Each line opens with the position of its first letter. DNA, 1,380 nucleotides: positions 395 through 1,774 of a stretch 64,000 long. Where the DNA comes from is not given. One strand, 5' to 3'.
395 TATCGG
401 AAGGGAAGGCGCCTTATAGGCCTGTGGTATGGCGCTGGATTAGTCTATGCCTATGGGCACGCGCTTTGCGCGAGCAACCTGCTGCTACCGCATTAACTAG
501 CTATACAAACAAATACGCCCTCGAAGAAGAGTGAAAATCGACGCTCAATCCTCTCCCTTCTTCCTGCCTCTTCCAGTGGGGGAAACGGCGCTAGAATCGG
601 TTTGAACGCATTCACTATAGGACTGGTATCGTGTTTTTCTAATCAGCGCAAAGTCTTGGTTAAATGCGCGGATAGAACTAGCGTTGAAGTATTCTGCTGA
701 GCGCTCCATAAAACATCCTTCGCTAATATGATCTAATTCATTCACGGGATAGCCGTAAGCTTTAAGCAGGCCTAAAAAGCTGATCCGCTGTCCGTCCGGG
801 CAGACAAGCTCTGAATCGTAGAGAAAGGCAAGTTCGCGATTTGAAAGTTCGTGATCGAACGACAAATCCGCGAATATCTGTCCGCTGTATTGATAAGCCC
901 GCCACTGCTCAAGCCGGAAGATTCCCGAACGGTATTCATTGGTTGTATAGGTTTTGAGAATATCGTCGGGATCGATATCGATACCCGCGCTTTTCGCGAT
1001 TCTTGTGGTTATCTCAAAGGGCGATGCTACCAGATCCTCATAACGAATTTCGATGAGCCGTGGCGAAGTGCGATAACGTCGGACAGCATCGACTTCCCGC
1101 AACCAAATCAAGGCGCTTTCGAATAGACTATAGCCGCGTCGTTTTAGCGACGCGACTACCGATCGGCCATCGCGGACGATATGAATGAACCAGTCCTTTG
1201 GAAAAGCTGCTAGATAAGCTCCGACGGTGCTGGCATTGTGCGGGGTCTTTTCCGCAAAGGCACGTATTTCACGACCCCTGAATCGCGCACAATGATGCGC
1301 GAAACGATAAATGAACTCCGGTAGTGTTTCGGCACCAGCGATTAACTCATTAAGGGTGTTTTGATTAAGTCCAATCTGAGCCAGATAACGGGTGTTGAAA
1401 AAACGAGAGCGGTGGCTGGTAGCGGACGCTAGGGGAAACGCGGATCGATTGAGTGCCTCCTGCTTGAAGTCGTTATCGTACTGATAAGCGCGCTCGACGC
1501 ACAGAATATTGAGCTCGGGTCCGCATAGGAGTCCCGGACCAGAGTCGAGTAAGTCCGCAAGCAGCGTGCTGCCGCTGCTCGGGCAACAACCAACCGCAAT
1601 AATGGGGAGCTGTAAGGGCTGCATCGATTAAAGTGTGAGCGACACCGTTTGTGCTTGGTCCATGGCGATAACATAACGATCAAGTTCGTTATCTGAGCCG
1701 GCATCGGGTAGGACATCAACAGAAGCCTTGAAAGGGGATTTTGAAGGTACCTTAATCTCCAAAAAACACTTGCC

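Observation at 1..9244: Lower-GC glycan-tailoring island abutting a high-GC pglCDEF-type core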

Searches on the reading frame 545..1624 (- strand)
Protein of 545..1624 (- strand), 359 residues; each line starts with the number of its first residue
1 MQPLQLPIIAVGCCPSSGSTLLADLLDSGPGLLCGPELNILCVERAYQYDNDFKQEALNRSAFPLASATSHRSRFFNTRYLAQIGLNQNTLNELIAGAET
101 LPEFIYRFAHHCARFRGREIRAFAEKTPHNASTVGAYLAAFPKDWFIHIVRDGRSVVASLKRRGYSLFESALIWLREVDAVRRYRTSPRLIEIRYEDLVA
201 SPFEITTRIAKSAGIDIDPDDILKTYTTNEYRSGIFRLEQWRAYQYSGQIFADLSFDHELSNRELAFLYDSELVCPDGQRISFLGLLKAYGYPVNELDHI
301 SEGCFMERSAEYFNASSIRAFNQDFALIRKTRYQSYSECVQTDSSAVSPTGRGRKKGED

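Call 3: search_protein_families(library=pfam, proteins=[window:545-1624:-], max_evalue=0.01)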
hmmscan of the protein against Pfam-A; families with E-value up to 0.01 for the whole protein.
window:545-1624:- (359 aa): 1 family
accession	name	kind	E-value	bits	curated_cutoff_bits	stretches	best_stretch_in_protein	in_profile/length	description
PF13469.12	Sulfotransfer_3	-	1.5e-21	78.1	27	1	7-218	1-215/216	Sulfotransferase family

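Call 4: search_protein_families(library=ncbifam, proteins=[window:545-1624:-], max_evalue=0.01)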
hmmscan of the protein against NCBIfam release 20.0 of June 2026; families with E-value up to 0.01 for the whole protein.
window:545-1624:- (359 aa): 1 family
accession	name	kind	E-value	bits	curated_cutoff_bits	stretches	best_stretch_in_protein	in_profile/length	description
NF052394.1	NodProtNoeE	equivalog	0.0016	17.2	500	0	14-41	16-43/387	nodulation protein NoeE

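Call 10: find_encoding_contigs(protein=window:545-1624:-, flank=10000, max_places=6)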
Protein window:545-1624:- (359 aa): 2 contigs read that carry it; 2 places shown.
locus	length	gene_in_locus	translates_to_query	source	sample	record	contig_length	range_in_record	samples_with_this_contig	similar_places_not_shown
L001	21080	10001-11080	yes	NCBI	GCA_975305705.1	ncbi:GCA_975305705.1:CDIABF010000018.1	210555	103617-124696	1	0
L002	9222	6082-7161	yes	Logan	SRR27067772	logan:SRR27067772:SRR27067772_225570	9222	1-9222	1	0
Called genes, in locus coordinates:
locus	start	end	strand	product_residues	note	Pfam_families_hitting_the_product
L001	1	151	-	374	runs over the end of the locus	PF00155:Aminotran_1_2, PF01041:DegT_DnrJ_EryC1, PF01212:Beta_elim_lyase (weak)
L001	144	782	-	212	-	PF17836:PglD_N, PF25087:GMPPB_C (faint), PF25084:LbH_EIF2B (weak), PF00132:Hexapep (weak)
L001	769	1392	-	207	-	PF02397:Bac_transf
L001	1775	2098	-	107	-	PF01381:HTH_3, PF13560:HTH_31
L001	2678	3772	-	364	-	PF05050:Methyltransf_21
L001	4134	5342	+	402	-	PF13489:Methyltransf_23 (faint), PF08241:Methyltransf_11 (weak), PF08242:Methyltransf_12 (weak), PF13649:Methyltransf_25 (weak)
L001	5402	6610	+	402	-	PF13489:Methyltransf_23 (weak), PF08241:Methyltransf_11, PF08242:Methyltransf_12, PF13649:Methyltransf_25, PF13847:Methyltransf_31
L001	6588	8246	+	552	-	-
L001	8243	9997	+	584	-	-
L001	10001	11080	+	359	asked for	PF13469:Sulfotransfer_3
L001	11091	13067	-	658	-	PF13522:GATase_6, PF13537:GATase_7, PF00733:Asn_synthase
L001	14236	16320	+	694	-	PF16889:Hepar_II_III_N, PF07940:Hepar_II_III_C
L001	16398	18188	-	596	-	-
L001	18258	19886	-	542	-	PF00685:Sulfotransfer_1, PF13469:Sulfotransfer_3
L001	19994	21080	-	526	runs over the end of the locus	PF00685:Sulfotransfer_1, PF13469:Sulfotransfer_3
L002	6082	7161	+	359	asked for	PF13469:Sulfotransfer_3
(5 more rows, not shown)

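Call 14: search_protein_families(library=pfam, proteins=[L001:11091-13067:-, L001:14236-16320:+, L001:16398-18188:-, L001:18258-19886:-, L001:19994-21079:-], max_evalue=0.01)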
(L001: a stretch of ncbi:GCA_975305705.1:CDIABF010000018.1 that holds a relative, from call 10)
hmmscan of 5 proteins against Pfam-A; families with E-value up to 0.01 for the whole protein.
L001:11091-13067:- (658 aa): 3 families
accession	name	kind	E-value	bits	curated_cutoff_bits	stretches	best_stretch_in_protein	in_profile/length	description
PF00733.27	Asn_synthase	-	4.8e-62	211.1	21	1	257-634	2-353/354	Asparagine synthase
PF13537.11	GATase_7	-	1.7e-40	138.3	25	1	61-180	1-122/123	Glutamine amidotransferase domain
PF13522.11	GATase_6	-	1.5e-39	135.4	27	1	49-175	5-130/130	Glutamine amidotransferase domain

L001:14236-16320:+ (694 aa): 2 families
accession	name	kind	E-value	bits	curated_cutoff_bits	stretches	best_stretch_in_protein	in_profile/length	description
PF07940.18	Hepar_II_III_C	-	3.7e-17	63.1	24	1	401-621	7-212/237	Heparinase II/III-like, C-terminal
PF16889.11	Hepar_II_III_N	-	7.1e-16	58.9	22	1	156-368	100-313/340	Heparinase II/III N-terminus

L001:16398-18188:- (596 aa): 0 families

L001:18258-19886:- (542 aa): 2 families
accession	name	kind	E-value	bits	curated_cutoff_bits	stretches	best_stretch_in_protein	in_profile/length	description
PF13469.12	Sulfotransfer_3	-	3.9e-23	83.3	27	1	12-206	2-213/216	Sulfotransferase family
PF00685.33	Sulfotransfer_1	-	5.7e-15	55.8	22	1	12-251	4-237/255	Sulfotransferase domain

L001:19994-21079:- (361 aa): 0 families

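Call 38: find_homologous_proteins(query=L001:19994-21079:-)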
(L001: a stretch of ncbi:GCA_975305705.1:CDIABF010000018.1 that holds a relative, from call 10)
Query L001:19994-21079:- (361 aa): 59 proteins with E <= 0.001 among 3863 candidates.
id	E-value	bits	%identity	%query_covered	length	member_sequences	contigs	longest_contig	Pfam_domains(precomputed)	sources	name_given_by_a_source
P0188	1.8e-242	822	100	100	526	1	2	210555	PF13469.13,PF00685.34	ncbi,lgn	ncbi:MAG: sulfotransferase family protein [Gammaproteobacteria bacterium]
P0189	8.7e-214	727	89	100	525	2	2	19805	PF13469.13,PF00685.34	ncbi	-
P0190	1.3e-122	427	54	96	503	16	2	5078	PF13469.13,PF00685.34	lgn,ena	-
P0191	2.5e-119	417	53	98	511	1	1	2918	PF13469.13,PF00685.34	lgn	-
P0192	5.6e-117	409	52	98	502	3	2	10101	PF13469.13,PF00685.34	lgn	-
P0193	2.5e-113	397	50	100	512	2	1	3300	PF13469.13,PF00685.34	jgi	-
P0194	7.6e-110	385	49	96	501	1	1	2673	PF13469.13,PF00685.34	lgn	-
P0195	1.7e-109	384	49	96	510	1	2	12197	PF13469.13,PF00685.34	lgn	-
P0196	8.9e-109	382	49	96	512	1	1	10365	PF13469.13,PF00685.34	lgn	-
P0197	2.0e-108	381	48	96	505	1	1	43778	PF13469.13,PF00685.34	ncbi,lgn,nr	ncbi:MAG: sulfotransferase [Phycisphaerae bacterium]|nr:sulfotransferase [Phycisphaerae bacterium]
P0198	7.5e-108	379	50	96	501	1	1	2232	PF13469.13,PF00685.34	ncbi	-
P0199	1.7e-106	374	46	98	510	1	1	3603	PF13469.13,PF00685.34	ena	-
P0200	1.0e-105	372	45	99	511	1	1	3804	PF13469.13,PF00685.34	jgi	jgi:hypothetical protein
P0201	2.2e-105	371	48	96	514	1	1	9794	PF13469.13,PF00685.34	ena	-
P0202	4.8e-104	366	46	96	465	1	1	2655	PF13469.13,PF00685.34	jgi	jgi:hypothetical protein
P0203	5.3e-104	366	46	100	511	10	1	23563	PF13469.13,PF00685.34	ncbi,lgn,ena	-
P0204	4.6e-103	363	48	98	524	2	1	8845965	PF13469.13,PF00685.34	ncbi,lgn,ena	-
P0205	6.6e-102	359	46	96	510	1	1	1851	PF13469.13,PF00685.34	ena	-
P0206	1.4e-101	358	45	96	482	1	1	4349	PF13469.13,PF00685.34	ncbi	-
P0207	2.4e-101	357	46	96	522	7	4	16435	PF13469.13,PF00685.34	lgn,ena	-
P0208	1.6e-100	355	47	96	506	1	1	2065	PF13469.13,PF00685.34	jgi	jgi:hypothetical protein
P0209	8.5e-100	352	45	97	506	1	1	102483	PF13469.13,PF00685.34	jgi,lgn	-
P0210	7.8e-99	349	45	96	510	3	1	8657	PF13469.13,PF00685.34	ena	-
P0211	8.5e-99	349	46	97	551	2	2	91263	PF13469.13,PF00685.34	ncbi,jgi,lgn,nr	ncbi:MAG: sulfotransferase [Phycisphaerae bacterium]|jgi:hypothetical protein|nr:sulfotransferase [P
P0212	1.0e-98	349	46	96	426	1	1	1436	PF13469.13,PF00685.34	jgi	jgi:hypothetical protein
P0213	1.6e-98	348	45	96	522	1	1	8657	PF13469.13,PF00685.34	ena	-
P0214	3.1e-98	347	44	98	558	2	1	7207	PF13469.13,PF00685.34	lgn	-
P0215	3.6e-97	344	46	96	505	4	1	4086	PF13469.13,PF00685.34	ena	-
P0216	8.5e-97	342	45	98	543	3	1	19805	PF13469.13,PF00685.34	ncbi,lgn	-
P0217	1.2e-95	339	46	96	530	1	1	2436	PF13469.13,PF00685.34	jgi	-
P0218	2.6e-94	334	47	96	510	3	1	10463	PF13469.13,PF00685.34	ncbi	-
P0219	2.8e-94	334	46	96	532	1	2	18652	PF13469.13,PF00685.34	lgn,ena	-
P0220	3.4e-94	334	45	96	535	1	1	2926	PF13469.13,PF00685.34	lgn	-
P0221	3.5e-94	334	46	96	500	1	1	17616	PF13469.13,PF00685.34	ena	-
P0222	4.3e-94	334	46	96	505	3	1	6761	PF13469.13,PF00685.34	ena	-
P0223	1.5e-93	332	45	96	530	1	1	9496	PF13469.13,PF00685.34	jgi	jgi:hypothetical protein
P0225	3.6e-92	327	46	99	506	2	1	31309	PF13469.13,PF00685.34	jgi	-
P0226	6.3e-92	326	44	99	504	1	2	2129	PF13469.13,PF00685.34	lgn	-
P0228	1.4e-88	315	41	96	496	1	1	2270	PF13469.13,PF00685.34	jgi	jgi:hypothetical protein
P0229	2.2e-88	315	43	97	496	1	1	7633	PF13469.13,PF00685.34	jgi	-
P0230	5.0e-88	314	45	96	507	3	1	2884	PF13469.13,PF00685.34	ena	-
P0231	1.4e-87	312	44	96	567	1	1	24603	PF13469.13,PF00685.34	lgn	-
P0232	3.6e-82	294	42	96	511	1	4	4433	PF13469.13,PF00685.34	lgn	-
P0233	6.8e-82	293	42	96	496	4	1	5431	PF13469.13,PF00685.34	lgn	-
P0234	1.5e-80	289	41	96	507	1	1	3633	PF13469.13,PF00685.34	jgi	jgi:hypothetical protein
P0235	2.0e-80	289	42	96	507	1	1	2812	PF13469.13,PF00685.34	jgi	jgi:hypothetical protein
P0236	1.3e-79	286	41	97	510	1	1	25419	PF13469.13,PF00685.34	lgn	-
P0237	5.1e-79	284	42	96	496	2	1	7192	PF13469.13,PF00685.34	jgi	jgi:hypothetical protein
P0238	1.6e-78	282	40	96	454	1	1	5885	PF13469.13,PF00685.34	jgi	jgi:hypothetical protein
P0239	1.7e-78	282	41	96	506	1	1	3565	PF13469.13,PF00685.34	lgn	-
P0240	1.7e-77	279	41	97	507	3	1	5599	PF13469.13,PF00685.34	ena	-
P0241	2.9e-76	275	41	96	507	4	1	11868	PF13469.13,PF00685.34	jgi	jgi:hypothetical protein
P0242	3.8e-76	274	41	96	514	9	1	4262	PF13469.13,PF00685.34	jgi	jgi:hypothetical protein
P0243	9.9e-76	273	41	94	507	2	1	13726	PF13469.13,PF00685.34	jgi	-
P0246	1.4e-11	62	56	19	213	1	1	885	PF13469.13,PF00685.34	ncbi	-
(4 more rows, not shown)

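Call 39: find_encoding_contigs(protein=P0188, flank=10000, max_places=3)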
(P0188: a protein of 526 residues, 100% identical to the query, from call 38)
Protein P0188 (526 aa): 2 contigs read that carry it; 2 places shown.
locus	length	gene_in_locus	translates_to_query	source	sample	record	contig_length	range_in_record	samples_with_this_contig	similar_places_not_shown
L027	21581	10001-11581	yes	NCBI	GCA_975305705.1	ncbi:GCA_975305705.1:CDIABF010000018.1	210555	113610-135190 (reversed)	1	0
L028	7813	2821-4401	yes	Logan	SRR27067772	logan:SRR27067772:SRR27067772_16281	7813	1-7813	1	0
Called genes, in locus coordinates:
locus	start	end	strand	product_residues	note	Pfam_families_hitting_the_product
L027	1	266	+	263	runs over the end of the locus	PF02348:CTP_transf_3, PF12804:NTP_transf_3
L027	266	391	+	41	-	-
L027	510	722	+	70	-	PF00313:CSD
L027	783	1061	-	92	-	PF01176:eIF-1a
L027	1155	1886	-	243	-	PF04376:ATE_N, PF04377:ATE_C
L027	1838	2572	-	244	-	PF03588:Leu_Phe_trans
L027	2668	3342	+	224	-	PF12802:MarR_2 (faint), PF13412:HTH_24 (weak)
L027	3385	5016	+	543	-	PF01408:GFO_IDH_MocA, PF02894:GFO_IDH_MocA_C, PF22725:GFO_IDH_MocA_C3, PF25084:LbH_EIF2B, PF00132:Hexapep, PF25087:GMPPB_C (weak), PF14602:Hexapep_2 (weak), PF25087:GMPPB_C (weak), +2 more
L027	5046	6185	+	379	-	PF00155:Aminotran_1_2, PF01041:DegT_DnrJ_EryC1, PF01212:Beta_elim_lyase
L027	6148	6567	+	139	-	-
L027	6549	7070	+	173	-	-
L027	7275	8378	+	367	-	PF02350:Epimerase_2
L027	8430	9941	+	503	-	PF13439:Glyco_transf_4, PF13579:Glyco_trans_4_4 (weak), PF00534:Glycos_transf_1, PF13692:Glyco_trans_1_4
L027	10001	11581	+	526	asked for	PF00685:Sulfotransfer_1, PF13469:Sulfotransfer_3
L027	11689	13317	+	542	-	PF00685:Sulfotransfer_1, PF13469:Sulfotransfer_3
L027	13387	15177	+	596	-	-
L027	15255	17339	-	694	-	PF16889:Hepar_II_III_N, PF07940:Hepar_II_III_C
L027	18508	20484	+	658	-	PF13522:GATase_6, PF13537:GATase_7, PF00733:Asn_synthase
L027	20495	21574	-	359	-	PF13469:Sulfotransfer_3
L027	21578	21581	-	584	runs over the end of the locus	-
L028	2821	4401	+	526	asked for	PF00685:Sulfotransfer_1, PF13469:Sulfotransfer_3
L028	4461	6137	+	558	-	PF00685:Sulfotransfer_1, PF13469:Sulfotransfer_3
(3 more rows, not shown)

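Call 43: search_solved_structures(query=L027:13387-15177:+, max_evalue=1, show_alignments=1)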
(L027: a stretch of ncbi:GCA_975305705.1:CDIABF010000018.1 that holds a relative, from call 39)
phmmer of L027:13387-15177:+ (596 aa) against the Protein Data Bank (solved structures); distinct sequences matched with E-value up to 1: 0.

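Call 49: find_encoding_contigs(protein=P0189, flank=10000, max_places=2)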
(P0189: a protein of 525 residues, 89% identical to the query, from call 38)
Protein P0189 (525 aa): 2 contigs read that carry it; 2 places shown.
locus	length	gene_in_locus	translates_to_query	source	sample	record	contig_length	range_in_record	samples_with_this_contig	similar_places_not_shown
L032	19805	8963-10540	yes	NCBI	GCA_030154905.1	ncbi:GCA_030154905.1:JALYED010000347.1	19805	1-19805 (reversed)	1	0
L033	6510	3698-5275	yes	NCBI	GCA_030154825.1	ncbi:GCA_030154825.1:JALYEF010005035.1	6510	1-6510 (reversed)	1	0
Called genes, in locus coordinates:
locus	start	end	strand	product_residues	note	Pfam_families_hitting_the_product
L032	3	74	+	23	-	?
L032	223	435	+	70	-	PF00313:CSD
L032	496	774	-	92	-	PF01176:eIF-1a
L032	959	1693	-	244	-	PF04376:ATE_N, PF04377:ATE_C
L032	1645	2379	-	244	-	PF03588:Leu_Phe_trans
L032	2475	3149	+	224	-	PF13412:HTH_24 (faint)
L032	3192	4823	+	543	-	PF01408:GFO_IDH_MocA, PF02894:GFO_IDH_MocA_C, PF22725:GFO_IDH_MocA_C3, PF25084:LbH_EIF2B, PF00132:Hexapep, PF25087:GMPPB_C (weak), PF14602:Hexapep_2 (weak), PF25087:GMPPB_C (weak), +2 more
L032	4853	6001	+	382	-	PF00155:Aminotran_1_2, PF01041:DegT_DnrJ_EryC1, PF01212:Beta_elim_lyase (weak)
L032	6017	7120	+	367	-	PF02350:Epimerase_2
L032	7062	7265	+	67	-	-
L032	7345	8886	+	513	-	PF13579:Glyco_trans_4_4 (faint), PF13439:Glyco_transf_4, PF00534:Glycos_transf_1, PF13692:Glyco_trans_1_4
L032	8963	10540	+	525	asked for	PF00685:Sulfotransfer_1, PF13469:Sulfotransfer_3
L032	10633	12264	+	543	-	PF00685:Sulfotransfer_1, PF13469:Sulfotransfer_3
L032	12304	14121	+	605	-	-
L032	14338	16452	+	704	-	PF16889:Hepar_II_III_N, PF07940:Hepar_II_III_C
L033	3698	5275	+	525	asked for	PF00685:Sulfotransfer_1, PF13469:Sulfotransfer_3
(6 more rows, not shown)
